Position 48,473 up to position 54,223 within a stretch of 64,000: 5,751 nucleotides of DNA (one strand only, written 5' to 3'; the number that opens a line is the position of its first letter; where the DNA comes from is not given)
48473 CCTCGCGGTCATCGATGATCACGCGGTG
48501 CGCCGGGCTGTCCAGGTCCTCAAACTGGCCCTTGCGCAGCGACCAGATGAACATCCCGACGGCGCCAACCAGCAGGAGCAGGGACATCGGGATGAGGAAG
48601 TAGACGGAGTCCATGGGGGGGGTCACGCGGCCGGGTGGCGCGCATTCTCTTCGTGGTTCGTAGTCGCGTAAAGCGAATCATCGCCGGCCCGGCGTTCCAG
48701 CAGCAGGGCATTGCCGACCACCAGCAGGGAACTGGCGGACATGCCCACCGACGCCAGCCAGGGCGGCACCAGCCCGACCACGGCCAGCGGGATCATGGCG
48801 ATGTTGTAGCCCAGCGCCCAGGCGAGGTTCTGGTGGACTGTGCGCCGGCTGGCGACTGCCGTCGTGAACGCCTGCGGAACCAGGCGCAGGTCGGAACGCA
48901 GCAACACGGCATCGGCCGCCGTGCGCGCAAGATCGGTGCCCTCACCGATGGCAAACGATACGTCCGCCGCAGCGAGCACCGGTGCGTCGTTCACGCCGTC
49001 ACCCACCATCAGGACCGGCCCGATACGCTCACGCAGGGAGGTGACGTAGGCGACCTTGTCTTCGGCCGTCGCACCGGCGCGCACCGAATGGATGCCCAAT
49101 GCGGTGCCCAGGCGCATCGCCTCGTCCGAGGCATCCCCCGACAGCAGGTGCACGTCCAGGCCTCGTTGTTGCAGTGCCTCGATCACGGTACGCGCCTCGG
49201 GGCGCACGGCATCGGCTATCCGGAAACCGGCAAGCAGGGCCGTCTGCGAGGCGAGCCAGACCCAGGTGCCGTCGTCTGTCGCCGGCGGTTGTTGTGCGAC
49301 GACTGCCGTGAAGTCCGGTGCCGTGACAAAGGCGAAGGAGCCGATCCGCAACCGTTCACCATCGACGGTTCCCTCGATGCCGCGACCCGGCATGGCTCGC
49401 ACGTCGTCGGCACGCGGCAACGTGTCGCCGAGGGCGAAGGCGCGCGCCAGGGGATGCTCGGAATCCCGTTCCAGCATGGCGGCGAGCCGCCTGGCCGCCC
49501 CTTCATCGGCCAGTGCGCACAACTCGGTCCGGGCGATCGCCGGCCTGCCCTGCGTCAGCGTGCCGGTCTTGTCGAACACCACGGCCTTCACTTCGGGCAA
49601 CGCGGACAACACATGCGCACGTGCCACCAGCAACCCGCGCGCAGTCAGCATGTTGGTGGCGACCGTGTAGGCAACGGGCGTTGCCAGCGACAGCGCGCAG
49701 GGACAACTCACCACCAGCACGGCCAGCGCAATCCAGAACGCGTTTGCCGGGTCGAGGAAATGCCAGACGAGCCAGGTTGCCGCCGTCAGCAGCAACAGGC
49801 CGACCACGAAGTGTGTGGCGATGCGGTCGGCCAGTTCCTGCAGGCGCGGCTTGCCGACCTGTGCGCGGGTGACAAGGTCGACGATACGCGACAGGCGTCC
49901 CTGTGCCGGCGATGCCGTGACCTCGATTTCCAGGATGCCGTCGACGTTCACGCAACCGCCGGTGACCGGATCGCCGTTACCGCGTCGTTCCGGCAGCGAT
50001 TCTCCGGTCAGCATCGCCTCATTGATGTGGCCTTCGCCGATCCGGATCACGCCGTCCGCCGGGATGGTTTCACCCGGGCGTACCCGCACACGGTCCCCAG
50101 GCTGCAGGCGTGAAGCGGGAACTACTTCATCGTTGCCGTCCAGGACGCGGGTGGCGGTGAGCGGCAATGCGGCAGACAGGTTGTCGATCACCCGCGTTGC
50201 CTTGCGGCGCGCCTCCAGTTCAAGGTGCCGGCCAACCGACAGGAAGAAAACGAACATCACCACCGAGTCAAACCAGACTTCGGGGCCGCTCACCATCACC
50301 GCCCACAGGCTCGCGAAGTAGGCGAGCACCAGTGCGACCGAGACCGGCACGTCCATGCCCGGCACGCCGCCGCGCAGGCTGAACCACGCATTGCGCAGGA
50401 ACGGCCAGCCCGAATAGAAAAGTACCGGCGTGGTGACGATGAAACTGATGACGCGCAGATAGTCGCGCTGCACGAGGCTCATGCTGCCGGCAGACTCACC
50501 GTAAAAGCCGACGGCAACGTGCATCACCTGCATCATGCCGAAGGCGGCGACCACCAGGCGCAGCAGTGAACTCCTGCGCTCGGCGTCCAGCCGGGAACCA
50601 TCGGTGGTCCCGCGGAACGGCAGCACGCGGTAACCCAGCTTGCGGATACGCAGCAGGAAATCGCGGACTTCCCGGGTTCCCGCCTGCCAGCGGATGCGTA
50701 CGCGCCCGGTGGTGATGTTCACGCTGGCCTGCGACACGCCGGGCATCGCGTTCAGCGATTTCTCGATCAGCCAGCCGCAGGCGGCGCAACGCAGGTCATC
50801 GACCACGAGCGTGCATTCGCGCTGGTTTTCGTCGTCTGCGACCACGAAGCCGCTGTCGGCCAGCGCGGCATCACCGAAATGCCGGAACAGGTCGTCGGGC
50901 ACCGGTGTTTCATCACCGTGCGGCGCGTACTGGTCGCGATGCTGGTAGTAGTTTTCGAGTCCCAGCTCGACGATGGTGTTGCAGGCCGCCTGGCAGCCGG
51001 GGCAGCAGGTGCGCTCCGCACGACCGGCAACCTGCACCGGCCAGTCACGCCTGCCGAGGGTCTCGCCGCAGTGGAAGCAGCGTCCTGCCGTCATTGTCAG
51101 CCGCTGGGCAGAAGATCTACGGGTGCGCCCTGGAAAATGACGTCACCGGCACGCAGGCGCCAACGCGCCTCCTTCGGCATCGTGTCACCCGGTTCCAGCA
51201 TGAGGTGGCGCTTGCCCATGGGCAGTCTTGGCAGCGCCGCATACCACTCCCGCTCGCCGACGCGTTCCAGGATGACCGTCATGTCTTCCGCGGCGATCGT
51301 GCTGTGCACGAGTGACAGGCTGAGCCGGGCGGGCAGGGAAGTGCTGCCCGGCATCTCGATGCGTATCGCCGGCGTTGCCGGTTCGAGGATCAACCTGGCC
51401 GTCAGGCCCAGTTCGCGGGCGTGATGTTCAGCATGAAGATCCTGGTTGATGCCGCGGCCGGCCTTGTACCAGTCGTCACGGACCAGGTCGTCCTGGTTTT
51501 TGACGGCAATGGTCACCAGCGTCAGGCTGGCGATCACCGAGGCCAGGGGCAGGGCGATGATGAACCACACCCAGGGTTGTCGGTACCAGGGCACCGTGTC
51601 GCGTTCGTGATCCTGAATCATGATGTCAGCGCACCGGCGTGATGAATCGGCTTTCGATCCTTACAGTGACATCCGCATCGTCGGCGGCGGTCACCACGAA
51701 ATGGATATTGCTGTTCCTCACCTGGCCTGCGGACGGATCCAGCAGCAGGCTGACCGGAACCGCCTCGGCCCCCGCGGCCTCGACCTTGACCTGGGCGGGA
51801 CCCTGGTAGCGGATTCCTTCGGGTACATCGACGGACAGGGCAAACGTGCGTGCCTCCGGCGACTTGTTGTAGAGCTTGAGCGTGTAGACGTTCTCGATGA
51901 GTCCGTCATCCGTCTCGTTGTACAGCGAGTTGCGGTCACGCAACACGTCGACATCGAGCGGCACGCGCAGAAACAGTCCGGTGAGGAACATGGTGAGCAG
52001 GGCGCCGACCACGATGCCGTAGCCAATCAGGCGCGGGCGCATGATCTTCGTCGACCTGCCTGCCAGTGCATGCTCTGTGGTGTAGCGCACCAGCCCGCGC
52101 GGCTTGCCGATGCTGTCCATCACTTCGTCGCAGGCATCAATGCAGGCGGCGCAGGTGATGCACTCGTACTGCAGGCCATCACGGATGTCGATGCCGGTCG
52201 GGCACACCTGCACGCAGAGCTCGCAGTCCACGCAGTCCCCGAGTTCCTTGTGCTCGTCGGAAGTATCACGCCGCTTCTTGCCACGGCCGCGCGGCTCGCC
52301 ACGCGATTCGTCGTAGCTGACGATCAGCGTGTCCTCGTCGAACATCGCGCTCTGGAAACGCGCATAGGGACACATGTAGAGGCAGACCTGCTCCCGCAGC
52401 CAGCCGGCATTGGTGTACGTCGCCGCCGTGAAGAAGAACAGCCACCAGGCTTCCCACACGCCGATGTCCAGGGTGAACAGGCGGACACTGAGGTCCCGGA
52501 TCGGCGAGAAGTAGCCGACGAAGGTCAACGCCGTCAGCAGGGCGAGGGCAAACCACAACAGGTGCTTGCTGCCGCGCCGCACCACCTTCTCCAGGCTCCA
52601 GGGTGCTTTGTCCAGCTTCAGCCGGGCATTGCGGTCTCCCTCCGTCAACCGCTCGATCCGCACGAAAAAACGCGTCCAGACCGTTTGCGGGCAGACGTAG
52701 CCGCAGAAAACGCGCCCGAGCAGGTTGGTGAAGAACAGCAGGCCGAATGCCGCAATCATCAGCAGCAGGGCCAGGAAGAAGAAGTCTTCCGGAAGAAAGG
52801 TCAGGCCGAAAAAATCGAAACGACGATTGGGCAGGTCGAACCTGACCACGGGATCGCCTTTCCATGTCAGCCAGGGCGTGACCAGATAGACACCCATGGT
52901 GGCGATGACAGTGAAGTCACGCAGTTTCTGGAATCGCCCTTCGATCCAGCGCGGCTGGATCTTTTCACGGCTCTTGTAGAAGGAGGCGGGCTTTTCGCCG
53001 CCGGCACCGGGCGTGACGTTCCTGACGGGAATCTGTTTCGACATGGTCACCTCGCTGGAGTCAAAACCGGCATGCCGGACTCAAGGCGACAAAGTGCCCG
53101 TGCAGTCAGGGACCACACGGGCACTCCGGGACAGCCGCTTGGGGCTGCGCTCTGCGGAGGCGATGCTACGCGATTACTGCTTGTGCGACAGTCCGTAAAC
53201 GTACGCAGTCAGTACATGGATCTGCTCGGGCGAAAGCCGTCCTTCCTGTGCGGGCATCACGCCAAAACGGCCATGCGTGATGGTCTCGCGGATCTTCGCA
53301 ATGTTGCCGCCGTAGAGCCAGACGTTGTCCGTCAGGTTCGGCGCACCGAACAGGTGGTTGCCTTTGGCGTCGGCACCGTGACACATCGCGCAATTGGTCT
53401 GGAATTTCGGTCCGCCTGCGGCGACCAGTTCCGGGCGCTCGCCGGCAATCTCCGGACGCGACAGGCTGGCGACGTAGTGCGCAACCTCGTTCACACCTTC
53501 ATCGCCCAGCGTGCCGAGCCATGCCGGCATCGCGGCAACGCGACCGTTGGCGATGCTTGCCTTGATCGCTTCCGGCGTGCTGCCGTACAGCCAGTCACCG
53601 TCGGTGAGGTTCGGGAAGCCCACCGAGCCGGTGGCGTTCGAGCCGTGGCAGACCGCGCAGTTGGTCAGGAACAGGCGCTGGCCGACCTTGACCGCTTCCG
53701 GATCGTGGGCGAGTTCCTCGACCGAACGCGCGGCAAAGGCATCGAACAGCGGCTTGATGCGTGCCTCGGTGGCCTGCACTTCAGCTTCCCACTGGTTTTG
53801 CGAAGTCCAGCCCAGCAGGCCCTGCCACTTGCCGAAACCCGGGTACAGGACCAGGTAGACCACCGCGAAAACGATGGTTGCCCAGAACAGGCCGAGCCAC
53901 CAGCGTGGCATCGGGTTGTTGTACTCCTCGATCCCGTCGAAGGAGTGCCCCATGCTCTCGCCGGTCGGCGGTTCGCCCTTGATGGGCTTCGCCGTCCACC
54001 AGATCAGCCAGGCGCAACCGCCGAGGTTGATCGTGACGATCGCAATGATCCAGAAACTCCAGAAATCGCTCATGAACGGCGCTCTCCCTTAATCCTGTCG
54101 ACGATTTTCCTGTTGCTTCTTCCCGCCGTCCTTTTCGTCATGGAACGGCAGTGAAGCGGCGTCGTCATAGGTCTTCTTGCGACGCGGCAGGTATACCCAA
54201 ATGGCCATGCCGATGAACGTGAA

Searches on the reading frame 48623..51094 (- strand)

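Call 35: search_protein_families(library=ncbifam, proteins=[window:48623-51094:-], max_evalue=0.00001)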
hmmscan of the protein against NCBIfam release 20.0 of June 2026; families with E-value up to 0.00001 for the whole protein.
window:48623-51094:- (823 aa): 21 families
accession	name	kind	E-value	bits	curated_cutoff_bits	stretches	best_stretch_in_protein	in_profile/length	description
TIGR01525.1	ATPase-IB_hvy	subfamily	2.4e-158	528.5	346.25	1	247-799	1-560/560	heavy metal translocating P-type ATPase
TIGR01511.1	ATPase-IB1_Cu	subfamily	1.4e-145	486.3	397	1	229-799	2-541/542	copper-translocating P-type ATPase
TIGR01512.1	ATPase-IB2_Cd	subfamily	1.5e-117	393.3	313.5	2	274-586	18-303/494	cadmium family heavy metal-translocating P-type ATPase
NF007952.0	PRK10671.1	equivalog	5.4e-110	368.9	1316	1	81-799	92-831/838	copper-exporting P-type ATPase CopA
NF008262.1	PRK11033.1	equivalog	2.6e-98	330.3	1005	1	89-801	38-729/731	zinc/cadmium/mercury/lead-transporting ATPase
NF033775.1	P_type_ZntA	exception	3.9e-90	303.1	1240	1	89-802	45-731/732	Zn(II)/Cd(II)/Pb(II) translocating P-type ATPase ZntA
TIGR01494.1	ATPase_P-type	subfamily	3.6e-73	246.6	62.3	2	281-522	2-231/478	HAD-IC family P-type ATPase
TIGR01647.1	ATPase-IIIA_H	equivalog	1.3e-41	142.6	615.5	2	266-522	50-306/755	plasma-membrane proton-efflux P-type ATPase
TIGR01497.1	kdpB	equivalog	2e-32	112.2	527.9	2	303-517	95-314/675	potassium-transporting ATPase subunit KdpB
NF010609.0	PRK14010.1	equivalog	1.4e-26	92.9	1323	2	312-517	104-313/673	K(+)-transporting ATPase subunit B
TIGR01517.1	ATPase-IIB_Ca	equivalog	1.3e-25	89.8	507.05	2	318-526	162-384/882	calcium-translocating P-type ATPase, PMCA-type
TIGR01522.1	ATPase-IIA2_Ca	equivalog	1.2e-23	82.8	798.3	2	671-741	567-638/854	calcium-transporting P-type ATPase, PMR1-type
TIGR01523.1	ATPase-IID_K-Na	equivalog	2.5e-21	75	645.05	1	673-775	673-776/997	potassium/sodium efflux P-type ATPase, fungal-type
TIGR01106.1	ATPase-IIC_X-K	subfamily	2.1e-18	65.6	946.1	2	296-521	125-363/997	Na,H/K antiporter P-type ATPase subunit alpha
TIGR01657.1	P-ATPase-V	hypoth_equivalog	6.9e-18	63.6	618.25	1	272-369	191-288/1055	ATP13A2 family polyamine export P-type ATPase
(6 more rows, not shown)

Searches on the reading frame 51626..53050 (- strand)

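Call 35: search_protein_families(library=ncbifam, proteins=[window:51626-53050:-], max_evalue=0.00001)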
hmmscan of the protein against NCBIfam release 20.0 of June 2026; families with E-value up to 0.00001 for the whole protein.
window:51626-53050:- (474 aa): 3 families
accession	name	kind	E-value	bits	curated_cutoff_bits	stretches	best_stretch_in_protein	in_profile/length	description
TIGR02745.1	ccoG_rdxA_fixG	equivalog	1.8e-158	528.1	316.7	1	40-471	1-434/435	cytochrome c oxidase accessory protein CcoG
NF043039.1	HgcAB_like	equivalog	5.1e-07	29.6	285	1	187-309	213-346/350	HgcAB-like fusion protein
TIGR02163.1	napH_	subfamily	7.8e-07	28.9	213.05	1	95-246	60-197/255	NapH/MauN family ferredoxin-type protein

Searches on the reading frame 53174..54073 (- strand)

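Call 35: search_protein_families(library=ncbifam, proteins=[window:53174-54073:-], max_evalue=0.00001)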
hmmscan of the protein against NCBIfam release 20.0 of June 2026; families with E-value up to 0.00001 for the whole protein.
window:53174-54073:- (299 aa): 11 families
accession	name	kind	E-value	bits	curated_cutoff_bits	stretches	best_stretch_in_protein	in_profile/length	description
TIGR00782.1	ccoP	equivalog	2.8e-87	292.7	179.95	1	40-299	11-285/285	cytochrome-c oxidase, cbb3-type subunit III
NF045930.1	Cytc6PetJCyano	equivalog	2.9e-17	62.6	135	2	128-203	28-104/110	cytochrome c6 PetJ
NF011054.0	PRK14486.1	equivalog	1.4e-15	57.6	447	1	120-205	207-291/294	putative bifunctional cbb3-type cytochrome c oxidase subunit II/cytochrome c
NF045773.1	cytochro_C550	exception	1e-14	54.5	125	1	125-202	46-117/118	cytochrome c550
TIGR03872.1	cytochrome_MoxG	equivalog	1.7e-14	54.1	147.8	1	109-165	25-80/133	cytochrome c(L), periplasmic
NF050122.1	bc1_QcrC_actin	exception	6.1e-14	51.9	200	1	115-247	27-169/253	cytochrome bc1 complex diheme cytochrome c subunit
NF045774.1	cytochro_C551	exception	1.7e-12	47.3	118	1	127-202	38-107/110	cytochrome c551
NF052248.1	SorU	equivalog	3.9e-12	46.2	100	0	225-292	10-72/72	SorU family sulfite dehydrogenase c-type cytochrome subunit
TIGR04494.1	c550_PedF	equivalog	7.3e-12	45.3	122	1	123-203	46-129/133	cytochrome c-550 PedF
TIGR02603.1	CxxCH_TIGR02603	domain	2e-06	27.8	68.15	0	129-158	4-33/134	putative heme-binding domain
TIGR03874.1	4cys_cytochr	equivalog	1e-05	25.3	161.75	0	131-159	36-64/143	c-type cytochrome, methanol metabolism-related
